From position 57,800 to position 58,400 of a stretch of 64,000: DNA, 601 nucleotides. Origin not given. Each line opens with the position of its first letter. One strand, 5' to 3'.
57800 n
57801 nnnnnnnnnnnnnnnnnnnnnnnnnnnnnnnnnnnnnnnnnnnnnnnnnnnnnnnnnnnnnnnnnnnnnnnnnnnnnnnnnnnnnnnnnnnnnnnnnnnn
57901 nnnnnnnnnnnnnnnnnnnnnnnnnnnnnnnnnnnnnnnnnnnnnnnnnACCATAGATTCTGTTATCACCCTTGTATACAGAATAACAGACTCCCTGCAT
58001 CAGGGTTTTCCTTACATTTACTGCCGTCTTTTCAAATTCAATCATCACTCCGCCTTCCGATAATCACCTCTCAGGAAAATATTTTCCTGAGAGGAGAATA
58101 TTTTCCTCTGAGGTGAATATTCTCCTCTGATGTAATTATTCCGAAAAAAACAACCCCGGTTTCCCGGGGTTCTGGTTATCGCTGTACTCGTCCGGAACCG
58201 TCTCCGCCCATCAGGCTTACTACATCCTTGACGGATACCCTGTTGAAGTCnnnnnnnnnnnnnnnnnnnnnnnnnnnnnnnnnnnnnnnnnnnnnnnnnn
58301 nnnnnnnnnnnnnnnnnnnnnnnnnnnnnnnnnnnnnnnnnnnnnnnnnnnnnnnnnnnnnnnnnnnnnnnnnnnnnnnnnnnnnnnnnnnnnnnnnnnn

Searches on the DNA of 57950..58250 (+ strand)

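Call 60: search_rna_families(source=window, start=57950, end=58250, threshold=evalue, max_evalue=1)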
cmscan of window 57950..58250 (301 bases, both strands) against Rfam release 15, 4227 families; matches with E-value up to 1: 13.
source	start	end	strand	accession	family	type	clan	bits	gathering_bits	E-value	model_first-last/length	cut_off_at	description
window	58059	58181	-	RF00514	His_leader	Cis-reg; leader;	-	22.7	49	0.1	1-126/126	no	Histidine operon leader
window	58089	58174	+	RF02384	FasX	Gene; sRNA;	-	21.6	100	0.12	1-205/205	no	FasX small RNA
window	58069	58116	+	RF00212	SNORD38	Gene; snRNA; snoRNA; CD-box;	CL00051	20.5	44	0.12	1-70/70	no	Small nucleolar RNA SNORD38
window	58091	58130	+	RF03223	mir-2209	Gene; miRNA;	-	19.3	70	0.14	1-63/63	no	mir-2209 microRNA precursor family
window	58058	58141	+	RF03322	mir-1641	Gene; miRNA;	-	18.3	104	0.3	1-85/85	no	mir-1641 microRNA precursor family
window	58089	58130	-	RF04157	MIR9486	Gene; miRNA;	-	18.3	100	0.32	1-119/119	no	MIR9486 microRNA precursor family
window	58027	58092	-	RF00212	SNORD38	Gene; snRNA; snoRNA; CD-box;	CL00051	18.1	44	0.5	1-70/70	no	Small nucleolar RNA SNORD38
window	58069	58132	-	RF03640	mir-3747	Gene; miRNA;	-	18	63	0.46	1-67/67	no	mir-3747 microRNA precursor family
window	58089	58129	+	RF03760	mir-2041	Gene; miRNA;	-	17.8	70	0.75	1-68/68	no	mir-2041 microRNA precursor family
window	58070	58127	-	RF04255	MIR8001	Gene; miRNA;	-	17.6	90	0.86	1-67/67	no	MIR8001 microRNA precursor family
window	58085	58162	-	RF01431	snoR135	Gene; snRNA; snoRNA; HACA-box;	-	17.5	45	0.28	1-143/143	no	small nucleolar RNA snoR135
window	58029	58180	+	RF02079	STnc180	Gene; sRNA;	-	17.1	50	0.34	1-208/208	no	Enterobacterial sRNA STnc180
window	58081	58250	-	RF02744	Rev39_5p_UTR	Cis-reg;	-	14.2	88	0.042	107-300/300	5'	Soft rot Enterobacteriaceae Rev 39 5'UTR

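Call 62: search_dna_similar(query=window:58055-58145:+, collection=plasmids, mode=distant, max_evalue=0.01, max_rows=10)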
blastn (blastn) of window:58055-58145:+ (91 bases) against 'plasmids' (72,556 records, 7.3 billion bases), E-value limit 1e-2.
No match.

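Call 63: search_dna_similar(query=window:58055-58145:+, collection=phages, mode=distant, max_evalue=0.01, max_rows=10)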
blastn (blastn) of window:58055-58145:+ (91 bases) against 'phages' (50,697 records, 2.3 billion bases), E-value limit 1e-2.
No match.
